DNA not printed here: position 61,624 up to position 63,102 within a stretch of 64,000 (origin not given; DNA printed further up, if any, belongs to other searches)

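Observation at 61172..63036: Complete group II intron inserted antisense into the 3' tail of a primase-helicase gene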

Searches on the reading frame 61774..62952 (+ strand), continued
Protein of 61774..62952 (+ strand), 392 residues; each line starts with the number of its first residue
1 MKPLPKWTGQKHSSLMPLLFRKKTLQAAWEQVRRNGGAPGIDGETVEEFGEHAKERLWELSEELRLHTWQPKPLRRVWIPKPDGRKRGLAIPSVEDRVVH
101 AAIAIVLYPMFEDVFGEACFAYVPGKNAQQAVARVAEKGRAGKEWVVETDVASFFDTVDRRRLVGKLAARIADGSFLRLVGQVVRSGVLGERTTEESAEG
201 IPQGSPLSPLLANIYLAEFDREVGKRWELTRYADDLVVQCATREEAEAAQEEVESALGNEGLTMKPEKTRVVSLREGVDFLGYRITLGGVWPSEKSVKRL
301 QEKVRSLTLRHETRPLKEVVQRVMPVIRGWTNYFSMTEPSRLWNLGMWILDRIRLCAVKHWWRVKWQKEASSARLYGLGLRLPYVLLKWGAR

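Call 74: get_annotated_region(hit=H7, flank=1500)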
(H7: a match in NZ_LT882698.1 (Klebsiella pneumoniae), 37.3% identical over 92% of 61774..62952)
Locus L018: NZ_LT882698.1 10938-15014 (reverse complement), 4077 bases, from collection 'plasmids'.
description: Klebsiella pneumoniae strain Klebsiella pneumoniae KLPN57 isolate KLPN57 plasmid I, complete sequence
organism: Klebsiella pneumoniae (NCBI taxid 573)
taxonomy: Bacteria; Pseudomonadota; Gammaproteobacteria; Enterobacterales; Enterobacteriaceae; Klebsiella; Klebsiella pneumoniae
host: -; source: Homo sapiens,urine sample; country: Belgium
typing (MOB-suite, as given by PLSDB): conjugative; replicon IncC,IncFIB,rep_cluster_995; relaxase MOBF,MOBF,MOBH,MOBH; mating-pair formation MPF_F
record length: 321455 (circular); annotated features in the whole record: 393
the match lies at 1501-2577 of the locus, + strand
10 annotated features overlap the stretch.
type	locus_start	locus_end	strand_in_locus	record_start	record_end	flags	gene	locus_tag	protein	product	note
CDS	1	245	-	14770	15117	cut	-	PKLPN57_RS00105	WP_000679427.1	quaternary ammonium compound efflux SMR transporter QacE delta 1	-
predicted_resistance_gene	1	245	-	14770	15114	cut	qacEdelta1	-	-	quaternary ammonium compound efflux SMR transporter QacE delta 1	predicted by amrfinderplus; class QUATERNARY AMMONIUM; identity 100.0%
CDS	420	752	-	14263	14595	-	-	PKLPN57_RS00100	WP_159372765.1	Qac family quaternary ammonium compound efflux SMR transporter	-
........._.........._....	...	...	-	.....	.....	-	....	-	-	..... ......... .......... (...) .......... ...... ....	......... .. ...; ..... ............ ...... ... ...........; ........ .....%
CDS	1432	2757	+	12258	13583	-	ltrA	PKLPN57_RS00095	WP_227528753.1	group II intron reverse transcriptase/maturase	GO:0000373 - Group II intron splicing [Evidence IEA]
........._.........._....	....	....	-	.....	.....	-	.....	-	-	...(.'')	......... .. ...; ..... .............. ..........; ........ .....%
CDS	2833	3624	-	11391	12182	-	-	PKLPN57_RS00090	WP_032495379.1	ANT(3'')-Ia family aminoglycoside nucleotidyltransferase AadA11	-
predicted_resistance_gene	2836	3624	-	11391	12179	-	aadA11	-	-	ANT(3'')-Ia family aminoglycoside nucleotidyltransferase AadA11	predicted by amrfinderplus; class AMINOGLYCOSIDE; identity 100.0%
CDS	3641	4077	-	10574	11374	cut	-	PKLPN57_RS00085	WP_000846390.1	oxacillin-hydrolyzing class D beta-lactamase OXA-10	-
predicted_resistance_gene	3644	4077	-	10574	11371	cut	blaOXA-10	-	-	oxacillin-hydrolyzing class D beta-lactamase OXA-10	predicted by amrfinderplus; class BETA-LACTAM; identity 100.0%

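Call 75: get_annotated_region(hit=H1, flank=1500)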
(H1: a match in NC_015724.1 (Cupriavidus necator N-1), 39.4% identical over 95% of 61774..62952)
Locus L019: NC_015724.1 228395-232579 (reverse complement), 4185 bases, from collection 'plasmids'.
description: Cupriavidus necator N-1 plasmid pBB2, complete sequence
organism: Cupriavidus necator N-1 (NCBI taxid 1042878)
taxonomy: Bacteria; Pseudomonadota; Betaproteobacteria; Burkholderiales; Burkholderiaceae; Cupriavidus; Cupriavidus necator; Cupriavidus necator N-1
host: -; source: soil; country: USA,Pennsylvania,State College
typing (MOB-suite, as given by PLSDB): non-mobilizable; mating-pair formation MPF_T
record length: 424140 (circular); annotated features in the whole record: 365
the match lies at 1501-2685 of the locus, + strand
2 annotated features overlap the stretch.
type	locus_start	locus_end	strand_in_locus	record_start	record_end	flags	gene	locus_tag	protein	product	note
CDS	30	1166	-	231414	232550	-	-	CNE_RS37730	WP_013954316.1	IS110 family transposase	-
CDS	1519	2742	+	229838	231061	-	ltrA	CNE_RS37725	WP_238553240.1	group II intron reverse transcriptase/maturase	GO:0000373 - Group II intron splicing [Evidence IEA]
